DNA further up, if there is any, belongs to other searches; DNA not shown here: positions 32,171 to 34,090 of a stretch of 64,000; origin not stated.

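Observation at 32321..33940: Gene fusion of a Cof-type HAD phosphatase with 6-phosphogluconolactonase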

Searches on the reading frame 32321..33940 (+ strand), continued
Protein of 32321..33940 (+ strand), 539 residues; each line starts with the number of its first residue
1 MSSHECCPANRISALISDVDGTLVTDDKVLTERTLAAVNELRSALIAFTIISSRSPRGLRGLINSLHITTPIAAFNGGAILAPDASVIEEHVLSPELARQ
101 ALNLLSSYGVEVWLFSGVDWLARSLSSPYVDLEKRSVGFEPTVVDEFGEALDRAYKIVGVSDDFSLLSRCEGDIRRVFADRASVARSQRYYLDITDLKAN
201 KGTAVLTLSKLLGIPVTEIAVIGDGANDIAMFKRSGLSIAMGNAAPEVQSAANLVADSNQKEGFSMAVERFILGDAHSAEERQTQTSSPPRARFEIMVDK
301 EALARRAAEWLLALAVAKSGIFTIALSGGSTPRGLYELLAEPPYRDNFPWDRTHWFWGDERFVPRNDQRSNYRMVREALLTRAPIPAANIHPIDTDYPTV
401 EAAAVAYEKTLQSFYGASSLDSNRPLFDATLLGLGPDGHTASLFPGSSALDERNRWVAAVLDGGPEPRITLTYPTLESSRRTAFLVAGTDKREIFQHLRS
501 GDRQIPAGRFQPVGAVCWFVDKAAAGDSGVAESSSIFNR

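Call 40: find_encoding_contigs(protein=P0019, flank=8000, max_places=2)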
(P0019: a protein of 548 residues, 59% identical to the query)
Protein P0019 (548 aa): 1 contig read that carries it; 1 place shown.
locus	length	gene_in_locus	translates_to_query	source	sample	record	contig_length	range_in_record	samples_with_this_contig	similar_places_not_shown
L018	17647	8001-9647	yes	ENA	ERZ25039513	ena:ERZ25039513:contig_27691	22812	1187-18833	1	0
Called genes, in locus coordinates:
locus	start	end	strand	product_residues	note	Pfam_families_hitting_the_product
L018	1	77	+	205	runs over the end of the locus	PF01814:Hemerythrin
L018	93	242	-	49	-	-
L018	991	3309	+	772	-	PF00456:Transketolase_N, PF02779:Transket_pyr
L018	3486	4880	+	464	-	PF00923:TAL_FSA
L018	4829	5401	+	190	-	PF00342:PGI (weak)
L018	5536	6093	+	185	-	-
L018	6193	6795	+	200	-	PF03446:NAD_binding_2, PF00393:6PGD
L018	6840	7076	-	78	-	-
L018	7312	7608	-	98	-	-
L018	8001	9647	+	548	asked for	PF02781:G6PD_C, PF08282:Hydrolase_3, PF05116:S6PP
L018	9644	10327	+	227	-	PF08282:Hydrolase_3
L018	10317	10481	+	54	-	PF08282:Hydrolase_3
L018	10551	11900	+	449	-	PF00834:Ribul_P_3_epim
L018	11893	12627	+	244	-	PF01182:Glucosamine_iso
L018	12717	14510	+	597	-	PF19291:TREH_N, PF00723:Glyco_hydro_15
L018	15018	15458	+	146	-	PF01152:Bac_globin (weak)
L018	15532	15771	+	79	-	-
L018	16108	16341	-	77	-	-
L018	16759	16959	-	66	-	-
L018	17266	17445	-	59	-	-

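Call 41: find_encoding_contigs(protein=P0035, flank=8000, max_places=2)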
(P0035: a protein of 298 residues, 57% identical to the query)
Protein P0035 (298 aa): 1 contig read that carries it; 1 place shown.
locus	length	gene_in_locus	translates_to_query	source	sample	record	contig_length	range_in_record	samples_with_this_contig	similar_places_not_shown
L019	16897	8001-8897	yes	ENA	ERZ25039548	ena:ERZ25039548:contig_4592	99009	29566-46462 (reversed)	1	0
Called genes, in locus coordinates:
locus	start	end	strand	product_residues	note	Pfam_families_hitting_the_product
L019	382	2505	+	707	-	PF00456:Transketolase_N, PF02779:Transket_pyr, PF22613:Transketolase_C_1, PF02780:Transketolase_C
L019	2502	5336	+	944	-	PF00923:TAL_FSA, PF00342:PGI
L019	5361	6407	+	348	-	PF03446:NAD_binding_2, PF03807:F420_oxidored (weak), PF00393:6PGD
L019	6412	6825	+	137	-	PF00479:G6PD_N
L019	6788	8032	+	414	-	PF00479:G6PD_N, PF02781:G6PD_C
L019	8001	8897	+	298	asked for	PF00702:Hydrolase (faint), PF08282:Hydrolase_3, PF05116:S6PP (weak)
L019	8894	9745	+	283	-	PF08282:Hydrolase_3, PF05116:S6PP (weak)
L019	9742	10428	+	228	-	PF00834:Ribul_P_3_epim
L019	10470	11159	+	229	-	PF01182:Glucosamine_iso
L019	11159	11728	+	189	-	PF13671:AAA_33 (faint), PF01202:SKI (weak)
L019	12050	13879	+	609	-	PF19291:TREH_N, PF00723:Glyco_hydro_15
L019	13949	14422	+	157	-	-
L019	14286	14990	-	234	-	-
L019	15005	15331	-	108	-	-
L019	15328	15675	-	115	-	-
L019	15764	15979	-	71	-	-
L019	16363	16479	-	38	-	-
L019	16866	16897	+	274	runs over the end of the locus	PF13340:DUF4096, PF01609:DDE_Tnp_1, PF13586:DDE_Tnp_1_2 (weak)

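Call 44: list_cluster_members(proteins=[P0003, P0008, P0006, P0039, P0015, P0002, P0007])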
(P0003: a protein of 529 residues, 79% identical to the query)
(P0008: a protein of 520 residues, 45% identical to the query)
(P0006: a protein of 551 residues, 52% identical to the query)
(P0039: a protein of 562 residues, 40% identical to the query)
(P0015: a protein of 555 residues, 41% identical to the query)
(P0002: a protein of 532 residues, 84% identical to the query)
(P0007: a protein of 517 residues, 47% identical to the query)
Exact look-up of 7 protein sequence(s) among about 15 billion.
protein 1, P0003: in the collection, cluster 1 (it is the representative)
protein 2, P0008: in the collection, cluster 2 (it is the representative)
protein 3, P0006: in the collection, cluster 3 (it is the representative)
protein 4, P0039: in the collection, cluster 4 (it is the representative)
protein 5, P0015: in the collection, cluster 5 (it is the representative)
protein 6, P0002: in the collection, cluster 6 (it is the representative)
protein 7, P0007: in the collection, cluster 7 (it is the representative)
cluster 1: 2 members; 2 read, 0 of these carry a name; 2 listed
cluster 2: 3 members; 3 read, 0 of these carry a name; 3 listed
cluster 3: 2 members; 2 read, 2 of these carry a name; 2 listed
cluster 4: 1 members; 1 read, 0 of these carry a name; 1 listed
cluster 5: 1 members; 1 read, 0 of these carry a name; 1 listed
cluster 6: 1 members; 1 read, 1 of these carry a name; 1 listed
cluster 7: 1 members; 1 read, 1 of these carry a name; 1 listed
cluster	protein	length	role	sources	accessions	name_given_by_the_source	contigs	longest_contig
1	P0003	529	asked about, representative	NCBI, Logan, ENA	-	-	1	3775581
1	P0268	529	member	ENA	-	-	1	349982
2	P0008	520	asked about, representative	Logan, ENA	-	-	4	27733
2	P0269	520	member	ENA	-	-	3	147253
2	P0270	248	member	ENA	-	-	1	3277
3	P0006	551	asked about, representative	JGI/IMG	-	6-phosphogluconolactonase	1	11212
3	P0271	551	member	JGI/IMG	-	6-phosphogluconolactonase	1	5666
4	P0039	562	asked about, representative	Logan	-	-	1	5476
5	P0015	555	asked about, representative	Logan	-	-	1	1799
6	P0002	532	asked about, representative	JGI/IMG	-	6-phosphogluconolactonase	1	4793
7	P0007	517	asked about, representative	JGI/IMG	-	6-phosphogluconolactonase/HAD-superfamily hydrolase, subfamily IIB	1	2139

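Call 70: search_dna_similar(query=window:32321-33937:+, collection=plasmids, mode=protein, max_evalue=1e-20, max_rows=25)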
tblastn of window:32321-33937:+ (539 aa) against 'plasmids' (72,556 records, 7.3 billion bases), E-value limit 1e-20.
Records with a match: 45; places in all: 46; records where one place covers at least 80% of the query: 0.
Best place of each record, by identity: <60% 45.
By first word of the organism name: Vibrio 6; Rhodococcus 5; Enterococcus 4; Salinivibrio 4; Caballeronia 3; Bacteroides 3; Escherichia 3; Streptomyces 2; Methylobacterium 2; Sphingomonas 2; and 11 more.
By predicted mobility (MOB-suite, as given by PLSDB): non-mobilizable 30; mobilizable 12; conjugative 3.
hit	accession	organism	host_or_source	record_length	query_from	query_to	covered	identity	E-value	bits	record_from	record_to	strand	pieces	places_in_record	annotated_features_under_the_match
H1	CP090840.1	Streptomyces viridifaciens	Whole organism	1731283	12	273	49%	51.1%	2e-70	252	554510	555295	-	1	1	Cof-type HAD-IIB family hydrolase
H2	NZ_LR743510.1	Methylobacterium bullatum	-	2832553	12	288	51%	47.7%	4e-67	243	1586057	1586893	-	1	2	none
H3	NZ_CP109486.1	Streptomyces sp. NBC_01445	-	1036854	6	277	50%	47.6%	9e-68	244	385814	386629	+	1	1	record has no annotation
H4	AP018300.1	Fischerella sp. NIES-4106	-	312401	1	288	53%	44.7%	2e-74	264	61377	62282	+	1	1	cof_2: Cof-like hydrolase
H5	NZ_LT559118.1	Nonomuraea gerenzanensis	-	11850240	12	282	50%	45.8%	2e-70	253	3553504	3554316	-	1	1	none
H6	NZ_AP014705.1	Methylobacterium aquaticum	-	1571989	12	274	49%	46.4%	4e-60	222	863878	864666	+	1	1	none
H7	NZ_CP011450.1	Sphingomonas sanxanigenens DSM 19645 = NX02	-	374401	9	276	50%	43.7%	4e-60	222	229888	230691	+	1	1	Cof-type HAD-IIB family hydrolase | zwf: glucose-6-phosphate dehydrogenase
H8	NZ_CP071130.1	Caballeronia sp. M1242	Homo sapiens,ETA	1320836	12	272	48%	40.3%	6e-50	192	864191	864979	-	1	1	none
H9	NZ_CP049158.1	Caballeronia sp. SBC1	whole organism,soil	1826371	11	265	47%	40.5%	7e-48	186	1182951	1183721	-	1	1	none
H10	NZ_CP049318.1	Caballeronia sp. SBC2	whole organism,soil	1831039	11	265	47%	40.5%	7e-48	186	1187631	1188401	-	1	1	none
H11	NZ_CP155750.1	Sphingomonas parapaucimobilis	Chinese cabbage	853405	12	273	49%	39.3%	2e-44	176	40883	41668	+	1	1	Cof-type HAD-IIB family hydrolase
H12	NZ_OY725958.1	Bacteroides finegoldii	-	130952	9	291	53%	28.1%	6e-22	108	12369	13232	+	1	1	Cof-type HAD-IIB family hydrolase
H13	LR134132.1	Klebsiella aerogenes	not available: to be reported later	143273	12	277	49%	29.8%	3e-23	112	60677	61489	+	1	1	yidA: Phosphatase YidA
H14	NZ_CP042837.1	Enterococcus sp. DA9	Homo sapiens,cell culture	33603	11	273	49%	30.1%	4e-23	111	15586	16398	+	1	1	Cof-type HAD-IIB family hydrolase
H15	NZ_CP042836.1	Enterococcus sp. DA9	Homo sapiens,cell culture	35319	11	273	49%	30.1%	4e-23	111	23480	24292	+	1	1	Cof-type HAD-IIB family hydrolase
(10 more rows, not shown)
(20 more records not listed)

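Call 71: get_annotated_region(hit=H7, flank=8000)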
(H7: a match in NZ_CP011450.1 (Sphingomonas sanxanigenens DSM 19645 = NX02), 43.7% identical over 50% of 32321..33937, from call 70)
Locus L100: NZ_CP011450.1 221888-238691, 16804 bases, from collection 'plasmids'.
description: Sphingomonas sanxanigenens DSM 19645 = NX02 plasmid pNXO2, complete sequence
organism: Sphingomonas sanxanigenens DSM 19645 = NX02 (NCBI taxid 1123269)
taxonomy: Bacteria; Pseudomonadota; Alphaproteobacteria; Sphingomonadales; Sphingomonadaceae; Sphingomonas; Sphingomonas sanxanigenens; Sphingomonas sanxanigenens DSM 19645 = NX02
host: -; source: -; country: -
typing (MOB-suite, as given by PLSDB): conjugative; relaxase MOBP; mating-pair formation MPF_F
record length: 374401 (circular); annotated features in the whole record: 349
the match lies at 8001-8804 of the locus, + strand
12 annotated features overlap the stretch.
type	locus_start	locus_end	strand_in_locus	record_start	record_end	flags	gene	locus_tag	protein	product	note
CDS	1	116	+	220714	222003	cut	-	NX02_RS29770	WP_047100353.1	glycoside hydrolase family 130 protein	-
CDS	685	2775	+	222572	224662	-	tkt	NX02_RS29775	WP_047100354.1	transketolase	GO:0006098 - pentose-phosphate shunt [Evidence IEA]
CDS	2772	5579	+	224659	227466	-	-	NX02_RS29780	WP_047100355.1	bifunctional transaldolase/phosoglucose isomerase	-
CDS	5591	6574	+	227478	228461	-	gnd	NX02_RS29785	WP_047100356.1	phosphogluconate dehydrogenase (NAD(+)-dependent, decarboxylating)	GO:0006098 - pentose-phosphate shunt [Evidence IEA]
CDS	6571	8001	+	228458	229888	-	zwf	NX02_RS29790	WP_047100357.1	glucose-6-phosphate dehydrogenase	GO:0006098 - pentose-phosphate shunt [Evidence IEA]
CDS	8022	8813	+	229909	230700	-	-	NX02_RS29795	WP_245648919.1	Cof-type HAD-IIB family hydrolase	-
CDS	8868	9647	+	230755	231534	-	-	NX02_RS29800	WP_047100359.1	HAD-IIB family hydrolase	GO:0008152 - metabolic process [Evidence IEA]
CDS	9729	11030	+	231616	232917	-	-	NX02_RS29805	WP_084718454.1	glycoside hydrolase family 130 protein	-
CDS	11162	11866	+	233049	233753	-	pgl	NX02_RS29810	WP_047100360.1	6-phosphogluconolactonase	GO:0006098 - pentose-phosphate shunt [Evidence IEA]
CDS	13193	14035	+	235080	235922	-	-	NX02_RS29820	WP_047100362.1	class I mannose-6-phosphate isomerase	-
CDS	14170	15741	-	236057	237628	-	-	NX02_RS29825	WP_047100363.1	oleate hydratase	GO:0006631 - fatty acid metabolic process [Evidence IEA]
CDS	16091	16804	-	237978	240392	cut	-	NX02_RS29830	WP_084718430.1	phosphoketolase family protein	-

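Call 72: get_annotated_region(hit=H1, flank=8000)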
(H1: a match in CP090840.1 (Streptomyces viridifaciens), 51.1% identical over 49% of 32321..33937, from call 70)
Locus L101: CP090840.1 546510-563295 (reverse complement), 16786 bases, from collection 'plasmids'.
description: Streptomyces viridifaciens strain DSM 40239 plasmid pKVP1, complete sequence
organism: Streptomyces viridifaciens (NCBI taxid 48665)
taxonomy: Bacteria; Actinomycetota; Actinomycetes; Kitasatosporales; Streptomycetaceae; Streptomyces; Streptomyces viridifaciens
host: -; source: Whole organism; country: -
typing (MOB-suite, as given by PLSDB): mobilizable; relaxase MOBP
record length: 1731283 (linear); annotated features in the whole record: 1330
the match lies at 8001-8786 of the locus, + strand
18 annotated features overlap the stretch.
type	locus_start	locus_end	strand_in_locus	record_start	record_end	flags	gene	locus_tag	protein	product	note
CDS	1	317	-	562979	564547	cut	-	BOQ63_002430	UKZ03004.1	IPT/TIG domain-containing protein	-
CDS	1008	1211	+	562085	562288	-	-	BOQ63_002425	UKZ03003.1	hypothetical protein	-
CDS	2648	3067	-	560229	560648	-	-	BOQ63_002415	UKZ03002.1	hypothetical protein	-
CDS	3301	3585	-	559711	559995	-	-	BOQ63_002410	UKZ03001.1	hypothetical protein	-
CDS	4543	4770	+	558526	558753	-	-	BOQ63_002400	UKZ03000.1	ferredoxin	-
CDS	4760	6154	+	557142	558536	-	-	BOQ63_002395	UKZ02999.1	FAD-dependent oxidoreductase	-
CDS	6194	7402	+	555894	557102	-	-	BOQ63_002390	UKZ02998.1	cytochrome P450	-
CDS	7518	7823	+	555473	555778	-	-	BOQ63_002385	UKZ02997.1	hypothetical protein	-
CDS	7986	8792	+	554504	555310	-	-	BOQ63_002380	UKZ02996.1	Cof-type HAD-IIB family hydrolase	-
CDS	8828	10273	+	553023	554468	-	zwf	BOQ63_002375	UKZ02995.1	glucose-6-phosphate dehydrogenase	-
CDS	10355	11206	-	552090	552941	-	-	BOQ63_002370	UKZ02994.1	helix-turn-helix transcriptional regulator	-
CDS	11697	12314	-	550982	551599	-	-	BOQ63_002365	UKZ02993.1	hypothetical protein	-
CDS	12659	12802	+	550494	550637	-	-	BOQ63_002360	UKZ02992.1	hypothetical protein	-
CDS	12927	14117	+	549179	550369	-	-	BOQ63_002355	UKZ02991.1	FAD-dependent oxidoreductase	-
CDS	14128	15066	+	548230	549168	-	-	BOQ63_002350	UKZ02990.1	sigma-70 family RNA polymerase sigma factor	-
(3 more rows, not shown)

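Call 73: get_annotated_region(hit=H4, flank=8000)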
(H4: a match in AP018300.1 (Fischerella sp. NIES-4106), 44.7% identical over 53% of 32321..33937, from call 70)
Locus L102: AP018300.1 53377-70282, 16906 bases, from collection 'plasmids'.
description: Fischerella sp. NIES-4106 plasmid plasmid2 DNA, complete genome
organism: Fischerella sp. NIES-4106 (NCBI taxid 2005456)
taxonomy: Bacteria; Cyanobacteriota; Cyanophyceae; Nostocales; Hapalosiphonaceae; Fischerella; Fischerella sp. NIES-4106
host: -; source: -; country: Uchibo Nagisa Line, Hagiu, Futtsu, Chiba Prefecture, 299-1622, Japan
typing (MOB-suite, as given by PLSDB): non-mobilizable; replicon rep_cluster_788
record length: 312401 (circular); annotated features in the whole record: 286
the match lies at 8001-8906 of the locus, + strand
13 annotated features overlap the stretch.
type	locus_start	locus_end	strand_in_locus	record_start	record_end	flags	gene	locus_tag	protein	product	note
CDS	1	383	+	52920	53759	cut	-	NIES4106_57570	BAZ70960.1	alpha/beta hydrolase fold protein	-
CDS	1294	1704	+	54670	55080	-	-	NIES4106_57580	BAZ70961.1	peptidoglycan binding domain-containing protein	-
CDS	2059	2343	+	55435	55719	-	-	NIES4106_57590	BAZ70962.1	putative transposase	-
CDS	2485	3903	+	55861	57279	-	-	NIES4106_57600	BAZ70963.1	HlyD family secretion protein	-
CDS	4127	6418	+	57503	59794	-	-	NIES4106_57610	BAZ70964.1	hypothetical protein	-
CDS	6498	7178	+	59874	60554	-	-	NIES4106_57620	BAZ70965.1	hypothetical protein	-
CDS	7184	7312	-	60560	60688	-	-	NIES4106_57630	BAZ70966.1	hypothetical protein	-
CDS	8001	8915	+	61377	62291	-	cof_2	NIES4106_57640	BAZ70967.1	Cof-like hydrolase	-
CDS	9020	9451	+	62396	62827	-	-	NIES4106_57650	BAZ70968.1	fructose-bisphosphate aldolase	-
CDS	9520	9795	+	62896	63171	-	-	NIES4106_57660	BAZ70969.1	short-chain dehydrogenase/reductase SDR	-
CDS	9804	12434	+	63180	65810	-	-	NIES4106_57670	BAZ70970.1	hypothetical protein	-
CDS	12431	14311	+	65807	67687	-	-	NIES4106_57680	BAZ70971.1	hypothetical protein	-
CDS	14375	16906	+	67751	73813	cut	-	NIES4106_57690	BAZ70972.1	serine/threonine protein kinase and signal transduction histidine kinase with GAF and PAS/PAC sensor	-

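Call 75: predict_structure(alignment_id=A4)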
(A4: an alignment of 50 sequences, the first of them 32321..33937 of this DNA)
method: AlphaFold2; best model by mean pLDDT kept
length: 539 residues; sequences in the alignment: 50
mean_pLDDT: 85.2   pTM: 0.62
mean pLDDT of the five models: 85.2, 85.1, 85.1, 84.6, 83.4
residues with pLDDT >= 90: 327; 70-90: 121; 50-70: 46; < 50: 45
segments of 3 or more residues with pLDDT < 50: 1-7, 276-290, 469-471, 473-476, 529-539
pLDDT, mean of each block of 10 residues (from residue 1): 43 96 95 97 97 94 96 92 96 98 98 95 94 91 97 97 96 95 91 94 96 96 94 95 92 95 96 67 41 84 95 93 83 89 98 83 77 88 96 80 81 83 78 78 52 61 52 57 91 89 78 83 81 44
secondary structure, 60 per line:
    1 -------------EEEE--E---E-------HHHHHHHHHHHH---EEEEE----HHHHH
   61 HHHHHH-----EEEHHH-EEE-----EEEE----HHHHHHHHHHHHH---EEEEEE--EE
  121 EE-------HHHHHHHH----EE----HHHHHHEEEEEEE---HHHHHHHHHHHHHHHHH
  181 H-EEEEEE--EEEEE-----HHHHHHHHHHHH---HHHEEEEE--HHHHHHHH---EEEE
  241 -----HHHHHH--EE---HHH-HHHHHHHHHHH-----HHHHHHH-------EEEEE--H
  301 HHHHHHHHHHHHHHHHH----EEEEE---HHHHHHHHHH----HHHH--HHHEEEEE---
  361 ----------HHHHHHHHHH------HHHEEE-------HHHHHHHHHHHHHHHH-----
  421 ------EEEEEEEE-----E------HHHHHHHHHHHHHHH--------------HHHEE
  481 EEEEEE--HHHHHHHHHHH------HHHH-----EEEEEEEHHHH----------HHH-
elements in order: E14-17 H32-43 E47-51 H56-66 E72-74 E79-81 E87-90 H95-107 E111-116 E119-122 H130-137 H148-153 E154-160 H164-181 E183-188 E191-195 H201-212 E219-223 H226-233 E237-240 H246-251 H263-273 H279-285 E293-297 H300-317 E322-326 H330-339 H344-347 E353-357 H371-380 E390-392 H400-415 E427-434 H447-461 E479-486 H489-499 H506-509 E515-521 H522-525
